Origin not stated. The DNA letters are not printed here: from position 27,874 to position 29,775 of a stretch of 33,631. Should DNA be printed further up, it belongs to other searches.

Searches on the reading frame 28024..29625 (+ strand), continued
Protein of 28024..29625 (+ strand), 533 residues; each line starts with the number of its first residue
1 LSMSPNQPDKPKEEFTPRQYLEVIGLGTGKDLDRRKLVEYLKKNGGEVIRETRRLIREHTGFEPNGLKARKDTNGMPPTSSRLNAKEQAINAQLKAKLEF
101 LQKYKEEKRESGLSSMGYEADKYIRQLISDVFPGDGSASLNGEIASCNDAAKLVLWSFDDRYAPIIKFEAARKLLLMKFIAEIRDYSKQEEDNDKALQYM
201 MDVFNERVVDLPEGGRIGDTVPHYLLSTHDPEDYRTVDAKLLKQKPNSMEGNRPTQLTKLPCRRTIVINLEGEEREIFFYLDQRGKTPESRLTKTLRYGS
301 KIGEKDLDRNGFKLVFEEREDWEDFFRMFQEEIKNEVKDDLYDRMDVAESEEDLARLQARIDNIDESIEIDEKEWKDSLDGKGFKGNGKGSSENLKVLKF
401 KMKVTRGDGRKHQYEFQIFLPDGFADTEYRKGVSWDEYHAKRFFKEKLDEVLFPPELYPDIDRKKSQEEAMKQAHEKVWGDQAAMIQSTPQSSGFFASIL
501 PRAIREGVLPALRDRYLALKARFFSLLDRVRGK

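Call 30: search_protein_families(library=pfam, proteins=[P0099, P0100, P0145, P0147, P0141, P0138, P0117, P0109, P0125, P0128], max_evalue=1)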
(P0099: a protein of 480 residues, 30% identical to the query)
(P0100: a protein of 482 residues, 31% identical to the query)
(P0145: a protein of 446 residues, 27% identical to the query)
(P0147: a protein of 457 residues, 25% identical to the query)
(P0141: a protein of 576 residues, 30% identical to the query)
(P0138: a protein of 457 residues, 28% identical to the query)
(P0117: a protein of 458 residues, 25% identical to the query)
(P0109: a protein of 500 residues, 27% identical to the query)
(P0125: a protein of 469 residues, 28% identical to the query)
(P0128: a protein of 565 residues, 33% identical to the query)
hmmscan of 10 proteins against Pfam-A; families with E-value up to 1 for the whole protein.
P0099 (480 aa): 1 family
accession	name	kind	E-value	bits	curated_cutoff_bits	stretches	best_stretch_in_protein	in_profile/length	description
PF04607.23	RelA_SpoT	-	0.00022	21.9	27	1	305-358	1-53/113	Region found in RelA / SpoT proteins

P0100 (482 aa): 1 family
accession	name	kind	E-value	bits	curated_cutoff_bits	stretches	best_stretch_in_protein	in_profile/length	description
PF04607.23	RelA_SpoT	-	0.069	13.9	27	1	329-371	1-47/113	Region found in RelA / SpoT proteins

P0145 (446 aa): 1 family
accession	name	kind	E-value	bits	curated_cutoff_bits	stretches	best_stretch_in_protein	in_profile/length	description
PF04607.23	RelA_SpoT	-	5.8e-05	23.8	27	1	271-326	1-55/113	Region found in RelA / SpoT proteins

P0147 (457 aa): 1 family
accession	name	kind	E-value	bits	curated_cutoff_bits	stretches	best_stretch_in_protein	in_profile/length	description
PF04607.23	RelA_SpoT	-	0.0062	17.3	27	1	277-382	1-93/113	Region found in RelA / SpoT proteins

P0141 (576 aa): 2 families
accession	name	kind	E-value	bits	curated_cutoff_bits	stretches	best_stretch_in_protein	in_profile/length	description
PF00293.34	NUDIX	-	9.3e-06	26.1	21.1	1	416-535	6-118/134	NUDIX domain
PF04607.23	RelA_SpoT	-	0.0064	17.2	27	1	208-320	1-100/113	Region found in RelA / SpoT proteins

P0138 (457 aa): 2 families
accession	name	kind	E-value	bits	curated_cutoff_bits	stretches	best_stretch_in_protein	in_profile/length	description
PF21452.2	Cmr1_like_C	-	0.021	15.4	27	1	70-149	12-88/116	Cmr1-like, C-terminal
PF04607.23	RelA_SpoT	-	0.13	13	27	1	274-327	1-53/113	Region found in RelA / SpoT proteins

P0117 (458 aa): 1 family
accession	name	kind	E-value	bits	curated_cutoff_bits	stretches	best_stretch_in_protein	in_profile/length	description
PF04607.23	RelA_SpoT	-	0.078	13.7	27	1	273-327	1-49/113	Region found in RelA / SpoT proteins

P0109 (500 aa): 0 families

P0125 (469 aa): 1 family
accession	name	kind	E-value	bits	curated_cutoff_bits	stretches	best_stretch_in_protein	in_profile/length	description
PF04607.23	RelA_SpoT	-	3.8e-05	24.4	27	1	286-390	1-93/113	Region found in RelA / SpoT proteins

P0128 (565 aa): 1 family
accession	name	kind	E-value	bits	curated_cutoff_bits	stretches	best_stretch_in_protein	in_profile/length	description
PF04607.23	RelA_SpoT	-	0.041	14.6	27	1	257-379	1-104/113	Region found in RelA / SpoT proteins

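Call 31: search_protein_families(library=pfam, proteins=[P0091, P0122, P0127, P0136, P0140, P0153, P0159, P0151, P0066, P0081], max_evalue=1)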
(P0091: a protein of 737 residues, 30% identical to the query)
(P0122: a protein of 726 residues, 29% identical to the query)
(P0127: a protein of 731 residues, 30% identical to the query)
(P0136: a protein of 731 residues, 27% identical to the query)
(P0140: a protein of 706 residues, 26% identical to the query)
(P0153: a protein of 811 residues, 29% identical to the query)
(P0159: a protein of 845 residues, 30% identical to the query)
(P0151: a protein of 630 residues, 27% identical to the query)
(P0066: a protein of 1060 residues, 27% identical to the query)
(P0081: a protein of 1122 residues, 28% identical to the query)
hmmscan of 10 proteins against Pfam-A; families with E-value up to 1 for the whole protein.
P0091 (737 aa): 3 families
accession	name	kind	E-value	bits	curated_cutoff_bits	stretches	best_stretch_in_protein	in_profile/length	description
PF00293.34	NUDIX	-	4.7e-07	30.3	21.1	1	612-708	29-123/134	NUDIX domain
PF01638.23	HxlR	-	0.16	12.3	20.8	0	518-570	9-61/91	HxlR-like helix-turn-helix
PF04607.23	RelA_SpoT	-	0.17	12.6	27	1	272-377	1-93/113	Region found in RelA / SpoT proteins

P0122 (726 aa): 3 families
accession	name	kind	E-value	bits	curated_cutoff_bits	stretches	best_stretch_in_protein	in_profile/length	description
PF00293.34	NUDIX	-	8.6e-09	35.9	21.1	1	607-715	24-132/134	NUDIX domain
PF22327.2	Nudt16-like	-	2.7e-05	24.6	27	1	599-644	20-65/161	U8 snoRNA-decapping enzyme-like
PF04607.23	RelA_SpoT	-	0.0025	18.5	27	1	268-372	2-93/113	Region found in RelA / SpoT proteins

P0127 (731 aa): 2 families
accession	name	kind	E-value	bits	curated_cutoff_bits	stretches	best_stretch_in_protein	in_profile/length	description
PF00293.34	NUDIX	-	0.00023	21.6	21.1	1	616-714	29-121/134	NUDIX domain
PF04607.23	RelA_SpoT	-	0.0068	17.1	27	1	262-370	1-96/113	Region found in RelA / SpoT proteins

P0136 (731 aa): 3 families
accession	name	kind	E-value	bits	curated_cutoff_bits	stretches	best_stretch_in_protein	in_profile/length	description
PF00293.34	NUDIX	-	2.3e-11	44.3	21.1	1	595-705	5-118/134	NUDIX domain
PF00156.33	Pribosyltran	-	0.016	14.9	26.3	1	465-543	20-108/158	Phosphoribosyl transferase domain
PF22327.2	Nudt16-like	-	0.03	14.7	27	1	618-671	34-89/161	U8 snoRNA-decapping enzyme-like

P0140 (706 aa): 3 families
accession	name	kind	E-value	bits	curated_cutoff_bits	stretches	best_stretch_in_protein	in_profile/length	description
PF00293.34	NUDIX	-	4.6e-11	43.3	21.1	1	567-690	10-130/134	NUDIX domain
PF04607.23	RelA_SpoT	-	0.049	14.4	27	1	256-349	1-93/113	Region found in RelA / SpoT proteins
PF22327.2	Nudt16-like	-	0.17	12.2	27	1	584-627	33-75/161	U8 snoRNA-decapping enzyme-like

P0153 (811 aa): 3 families
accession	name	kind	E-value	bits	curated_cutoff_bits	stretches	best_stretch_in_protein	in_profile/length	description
PF00293.34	NUDIX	-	2.1e-07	31.5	21.1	1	680-781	28-123/134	NUDIX domain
PF22327.2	Nudt16-like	-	0.0086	16.5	27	1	673-726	25-75/161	U8 snoRNA-decapping enzyme-like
PF07510.16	GmrSD_C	-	0.19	12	23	0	172-210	83-121/138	GmrSD restriction endonucleases, C-terminal domain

P0159 (845 aa): 1 family
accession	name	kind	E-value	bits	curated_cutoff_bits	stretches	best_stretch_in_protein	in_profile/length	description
PF00293.34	NUDIX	-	8.4e-10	39.2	21.1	1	680-810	3-123/134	NUDIX domain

P0151 (630 aa): 1 family
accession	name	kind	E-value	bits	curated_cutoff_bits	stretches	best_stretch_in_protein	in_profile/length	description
PF04607.23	RelA_SpoT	-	0.04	14.6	27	1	318-366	2-49/113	Region found in RelA / SpoT proteins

P0066 (1060 aa): 2 families
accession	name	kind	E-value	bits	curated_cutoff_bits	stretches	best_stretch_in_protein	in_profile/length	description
PF04607.23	RelA_SpoT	-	0.00096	19.9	27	0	377-460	1-88/113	Region found in RelA / SpoT proteins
PF22167.2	PH0730-like_N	-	0.1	13.2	30.2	1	576-597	18-39/60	PH0730-like, N-terminal domain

P0081 (1122 aa): 2 families
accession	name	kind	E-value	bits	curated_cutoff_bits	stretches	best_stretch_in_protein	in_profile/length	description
PF04607.23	RelA_SpoT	-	6.8e-05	23.6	27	1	401-472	1-72/113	Region found in RelA / SpoT proteins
PF15179.11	Myc_target_1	-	0.13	12.6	31.1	1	671-735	45-108/193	Myc target protein 1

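Call 32: search_solved_structures(query=A2, max_evalue=10, show_alignments=4)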
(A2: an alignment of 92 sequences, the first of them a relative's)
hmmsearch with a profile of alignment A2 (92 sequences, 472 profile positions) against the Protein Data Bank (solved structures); distinct sequences matched with E-value up to 10: 10.
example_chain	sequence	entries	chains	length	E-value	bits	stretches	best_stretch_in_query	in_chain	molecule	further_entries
6fgk_A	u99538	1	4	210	0.0018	20.4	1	274-327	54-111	GTP pyrophosphokinase YwaC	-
6ewz_A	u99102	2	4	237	0.0022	20.1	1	274-345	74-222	GTP pyrophosphokinase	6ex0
6fgj_A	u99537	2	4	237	0.0031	19.6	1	274-344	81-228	GTP pyrophosphokinase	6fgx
3l9d_A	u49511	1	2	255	0.025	16.6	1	265-332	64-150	Putative GTP pyrophosphokinase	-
5xnx_A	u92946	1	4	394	0.038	16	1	267-318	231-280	Bifunctional (p)ppGpp synthase/hydrolase RelA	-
2be3_A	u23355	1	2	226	0.047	15.7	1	274-346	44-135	GTP pyrophosphokinase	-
8fr8_I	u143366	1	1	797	0.28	13.2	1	269-318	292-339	GTP pyrophosphokinase RelA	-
5xxb_J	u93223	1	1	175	0.61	12.1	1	257-294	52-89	Ribosomal protein uL5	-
1puz_A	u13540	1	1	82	1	11.3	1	155-204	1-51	conserved hypothetical protein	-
9ukm_I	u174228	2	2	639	2.2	10.2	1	72-127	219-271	Defense against restriction protein A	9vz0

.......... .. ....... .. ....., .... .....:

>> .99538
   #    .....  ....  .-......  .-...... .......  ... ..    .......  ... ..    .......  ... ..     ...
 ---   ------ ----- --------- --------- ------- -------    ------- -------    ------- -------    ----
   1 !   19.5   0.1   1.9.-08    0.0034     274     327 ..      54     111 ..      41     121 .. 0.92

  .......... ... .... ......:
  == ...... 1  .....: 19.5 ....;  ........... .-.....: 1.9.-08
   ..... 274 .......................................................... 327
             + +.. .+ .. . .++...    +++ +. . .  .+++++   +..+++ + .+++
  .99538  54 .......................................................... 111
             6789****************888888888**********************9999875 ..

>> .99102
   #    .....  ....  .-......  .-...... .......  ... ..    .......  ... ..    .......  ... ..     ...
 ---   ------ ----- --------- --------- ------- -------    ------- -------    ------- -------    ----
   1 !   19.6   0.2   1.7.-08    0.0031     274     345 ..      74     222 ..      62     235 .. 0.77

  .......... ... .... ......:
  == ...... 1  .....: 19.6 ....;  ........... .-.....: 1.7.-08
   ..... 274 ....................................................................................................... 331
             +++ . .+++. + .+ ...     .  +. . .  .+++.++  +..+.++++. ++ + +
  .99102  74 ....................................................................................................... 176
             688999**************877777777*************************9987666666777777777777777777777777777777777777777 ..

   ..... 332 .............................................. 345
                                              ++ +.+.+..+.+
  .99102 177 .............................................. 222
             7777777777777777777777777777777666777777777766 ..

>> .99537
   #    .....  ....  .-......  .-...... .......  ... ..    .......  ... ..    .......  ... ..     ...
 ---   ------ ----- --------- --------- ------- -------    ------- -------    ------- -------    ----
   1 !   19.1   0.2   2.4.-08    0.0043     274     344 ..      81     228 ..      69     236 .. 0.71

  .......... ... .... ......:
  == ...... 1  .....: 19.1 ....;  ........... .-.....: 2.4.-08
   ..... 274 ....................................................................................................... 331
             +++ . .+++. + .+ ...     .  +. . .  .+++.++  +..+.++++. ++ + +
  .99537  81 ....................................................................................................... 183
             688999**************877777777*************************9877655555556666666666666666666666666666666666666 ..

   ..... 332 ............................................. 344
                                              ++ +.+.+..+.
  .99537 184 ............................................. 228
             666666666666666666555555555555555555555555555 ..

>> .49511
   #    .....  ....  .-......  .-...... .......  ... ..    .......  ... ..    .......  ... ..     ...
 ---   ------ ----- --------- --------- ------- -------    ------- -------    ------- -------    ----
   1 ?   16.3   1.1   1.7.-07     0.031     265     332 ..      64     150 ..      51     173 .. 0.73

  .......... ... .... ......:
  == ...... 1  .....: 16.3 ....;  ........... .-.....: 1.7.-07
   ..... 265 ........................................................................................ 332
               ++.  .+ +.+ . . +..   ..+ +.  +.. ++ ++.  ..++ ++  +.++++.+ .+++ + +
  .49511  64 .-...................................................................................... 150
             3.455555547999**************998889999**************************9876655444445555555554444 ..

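Call 44: find_encoding_contigs(protein=P0002, flank=8000, max_places=2)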
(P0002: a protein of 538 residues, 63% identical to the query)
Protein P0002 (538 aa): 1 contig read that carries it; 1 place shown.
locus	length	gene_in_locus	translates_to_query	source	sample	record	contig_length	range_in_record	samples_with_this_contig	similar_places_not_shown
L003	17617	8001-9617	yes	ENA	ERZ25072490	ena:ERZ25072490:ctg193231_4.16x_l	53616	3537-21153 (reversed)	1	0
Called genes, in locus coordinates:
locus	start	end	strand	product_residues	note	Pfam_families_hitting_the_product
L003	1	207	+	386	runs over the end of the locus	PF07690:MFS_1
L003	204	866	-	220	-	PF00834:Ribul_P_3_epim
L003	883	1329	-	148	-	PF02502:LacAB_rpiB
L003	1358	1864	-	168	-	PF00226:DnaJ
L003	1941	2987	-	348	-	PF02912:Phe_tRNA-synt_N, PF01409:tRNA-synt_2d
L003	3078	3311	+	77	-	-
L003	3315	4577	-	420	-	PF00275:EPSP_synthase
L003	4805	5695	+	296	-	PF13367:PrsW-protease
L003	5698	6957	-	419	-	PF08245:Mur_ligase_M, PF02875:Mur_ligase_C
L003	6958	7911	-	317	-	PF01699:Na_Ca_ex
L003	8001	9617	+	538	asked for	-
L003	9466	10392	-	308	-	-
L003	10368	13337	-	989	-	-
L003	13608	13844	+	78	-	-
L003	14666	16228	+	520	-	PF08668:HDOD (faint), PF12072:RNase_Y_N, PF00013:KH_1 (weak), PF01966:HD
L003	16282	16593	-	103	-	PF04845:PurA (weak)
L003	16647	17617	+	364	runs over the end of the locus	PF13439:Glyco_transf_4, PF20706:GT4-conflict, PF00534:Glycos_transf_1, PF13692:Glyco_trans_1_4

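Call 45: find_encoding_contigs(protein=P0006, flank=8000, max_places=2)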
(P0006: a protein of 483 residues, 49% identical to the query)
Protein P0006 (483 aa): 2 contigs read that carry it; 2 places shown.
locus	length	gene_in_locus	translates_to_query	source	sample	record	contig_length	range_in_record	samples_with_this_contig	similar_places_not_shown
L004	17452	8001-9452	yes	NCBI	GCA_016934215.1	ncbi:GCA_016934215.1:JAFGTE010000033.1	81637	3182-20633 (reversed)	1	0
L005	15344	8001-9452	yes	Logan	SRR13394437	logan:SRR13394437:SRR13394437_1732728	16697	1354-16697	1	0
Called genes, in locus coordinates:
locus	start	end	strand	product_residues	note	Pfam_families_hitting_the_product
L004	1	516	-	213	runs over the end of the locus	PF00834:Ribul_P_3_epim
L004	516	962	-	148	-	PF02502:LacAB_rpiB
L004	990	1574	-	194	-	PF00226:DnaJ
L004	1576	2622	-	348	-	PF02912:Phe_tRNA-synt_N, PF01409:tRNA-synt_2d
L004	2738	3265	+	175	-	-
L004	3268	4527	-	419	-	PF00275:EPSP_synthase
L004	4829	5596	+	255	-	PF13367:PrsW-protease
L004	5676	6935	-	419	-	PF08245:Mur_ligase_M, PF02875:Mur_ligase_C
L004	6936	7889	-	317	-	PF01699:Na_Ca_ex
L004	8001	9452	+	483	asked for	-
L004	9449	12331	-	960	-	PF00932:LTD, PF00801:PKD (weak), PF18911:PKD_4, PF00932:LTD, PF00565:SNase, PF00932:LTD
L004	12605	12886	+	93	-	-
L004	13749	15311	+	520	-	PF12072:RNase_Y_N, PF00013:KH_1 (weak), PF22891:KH_PNO1_2nd (faint), PF01966:HD, PF08668:HDOD (faint)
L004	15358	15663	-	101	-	PF04845:PurA (weak)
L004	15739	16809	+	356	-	PF13439:Glyco_transf_4, PF13579:Glyco_trans_4_4 (weak), PF20706:GT4-conflict, PF00534:Glycos_transf_1, PF13692:Glyco_trans_1_4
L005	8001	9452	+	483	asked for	-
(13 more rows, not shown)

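Call 46: find_encoding_contigs(protein=P0012, flank=8000, max_places=2)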
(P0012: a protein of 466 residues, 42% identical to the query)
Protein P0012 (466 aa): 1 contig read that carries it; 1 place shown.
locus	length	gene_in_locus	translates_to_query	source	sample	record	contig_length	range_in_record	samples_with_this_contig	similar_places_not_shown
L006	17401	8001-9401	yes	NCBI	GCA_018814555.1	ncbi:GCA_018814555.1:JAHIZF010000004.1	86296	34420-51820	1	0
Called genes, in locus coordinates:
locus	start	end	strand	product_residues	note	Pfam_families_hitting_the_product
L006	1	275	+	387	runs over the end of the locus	PF07690:MFS_1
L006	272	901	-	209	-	PF00834:Ribul_P_3_epim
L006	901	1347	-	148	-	PF02502:LacAB_rpiB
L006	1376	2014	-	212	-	PF00226:DnaJ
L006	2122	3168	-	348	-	PF02912:Phe_tRNA-synt_N, PF01409:tRNA-synt_2d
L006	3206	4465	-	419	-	PF00275:EPSP_synthase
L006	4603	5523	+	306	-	PF13367:PrsW-protease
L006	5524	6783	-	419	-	PF08245:Mur_ligase_M, PF02875:Mur_ligase_C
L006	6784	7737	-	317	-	PF01699:Na_Ca_ex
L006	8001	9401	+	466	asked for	-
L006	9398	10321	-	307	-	PF01553:Acyltransferase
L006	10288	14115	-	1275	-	-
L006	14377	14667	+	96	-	-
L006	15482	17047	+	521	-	PF12072:RNase_Y_N, PF00013:KH_1 (weak), PF08668:HDOD (faint), PF01966:HD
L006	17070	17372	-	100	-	PF04845:PurA (weak)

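Call 47: find_encoding_contigs(protein=P0136, flank=6000, max_places=2)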
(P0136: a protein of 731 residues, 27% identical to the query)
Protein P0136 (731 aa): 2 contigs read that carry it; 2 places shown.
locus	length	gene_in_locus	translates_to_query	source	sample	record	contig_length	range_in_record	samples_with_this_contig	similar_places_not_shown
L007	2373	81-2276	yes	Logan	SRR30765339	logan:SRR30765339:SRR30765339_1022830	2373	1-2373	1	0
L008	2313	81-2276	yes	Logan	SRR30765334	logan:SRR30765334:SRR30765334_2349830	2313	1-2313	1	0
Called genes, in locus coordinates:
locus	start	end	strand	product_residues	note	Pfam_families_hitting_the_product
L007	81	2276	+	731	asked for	PF00293:NUDIX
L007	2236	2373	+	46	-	?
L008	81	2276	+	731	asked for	PF00293:NUDIX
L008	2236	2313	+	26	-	?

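Call 48: find_encoding_contigs(protein=P0125, flank=6000, max_places=2)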
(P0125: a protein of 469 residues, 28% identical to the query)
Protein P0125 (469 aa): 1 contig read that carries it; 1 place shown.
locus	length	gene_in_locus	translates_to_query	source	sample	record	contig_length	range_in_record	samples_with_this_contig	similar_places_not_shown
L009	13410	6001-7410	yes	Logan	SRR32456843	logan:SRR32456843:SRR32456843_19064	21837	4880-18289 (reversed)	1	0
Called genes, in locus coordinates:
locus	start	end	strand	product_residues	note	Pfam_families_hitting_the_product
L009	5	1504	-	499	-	PF00749:tRNA-synt_1c, PF19269:Anticodon_2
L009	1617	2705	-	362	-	-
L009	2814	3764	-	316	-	PF00768:Peptidase_S11, PF02113:Peptidase_S13 (faint)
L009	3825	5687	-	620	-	PF01336:tRNA_anti-codon, PF00152:tRNA-synt_2, PF04073:tRNA_edit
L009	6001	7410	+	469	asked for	-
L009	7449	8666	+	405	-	-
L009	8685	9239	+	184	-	-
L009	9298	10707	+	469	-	PF00133:tRNA-synt_1, PF09334:tRNA-synt_1g, PF00133:tRNA-synt_1, PF01406:tRNA-synt_1e (weak)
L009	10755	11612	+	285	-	PF01026:TatD_DNase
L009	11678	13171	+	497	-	PF13632:Glyco_trans_2_3 (weak)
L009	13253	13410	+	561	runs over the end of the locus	-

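Call 50: find_related_loci(query=A1, collection=genome_contigs, flank=6000)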
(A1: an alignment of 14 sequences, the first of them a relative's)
Query A1 (531 aa) in genome_contigs; peptide patterns used: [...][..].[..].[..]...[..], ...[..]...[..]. (x = any residue, [..] = any of these).
51 stretches matched a pattern; 4 encode a relative of the query (tblastn E <= 1e-3); 4 distinct loci.
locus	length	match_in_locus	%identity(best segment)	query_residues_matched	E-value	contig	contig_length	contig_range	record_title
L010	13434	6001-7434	49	1-477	9e-151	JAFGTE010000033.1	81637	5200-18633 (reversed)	MAG: Candidatus Peregrinibacteria bacterium isolate Zod_Metabat.950 k87_13719799, whole genome shotgun sequence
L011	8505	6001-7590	43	1-494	4e-132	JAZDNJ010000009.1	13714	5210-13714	MAG: Patescibacteria group bacterium isolate MEGAHIT-group-0.705 k141_10727598, whole genome shotgun sequence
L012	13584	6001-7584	41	1-494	1e-129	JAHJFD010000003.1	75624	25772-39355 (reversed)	MAG: Patescibacteria group bacterium isolate Modern_marine_glass_biofilm.mb.158 Modern_marine_gla.mb.158_k141_63893, who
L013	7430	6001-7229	41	96-477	4e-85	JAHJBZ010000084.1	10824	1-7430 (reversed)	MAG: Patescibacteria group bacterium isolate Modern_marine.mb.280 Modern_marine.mb.280_k141_2553720, whole genome shotgu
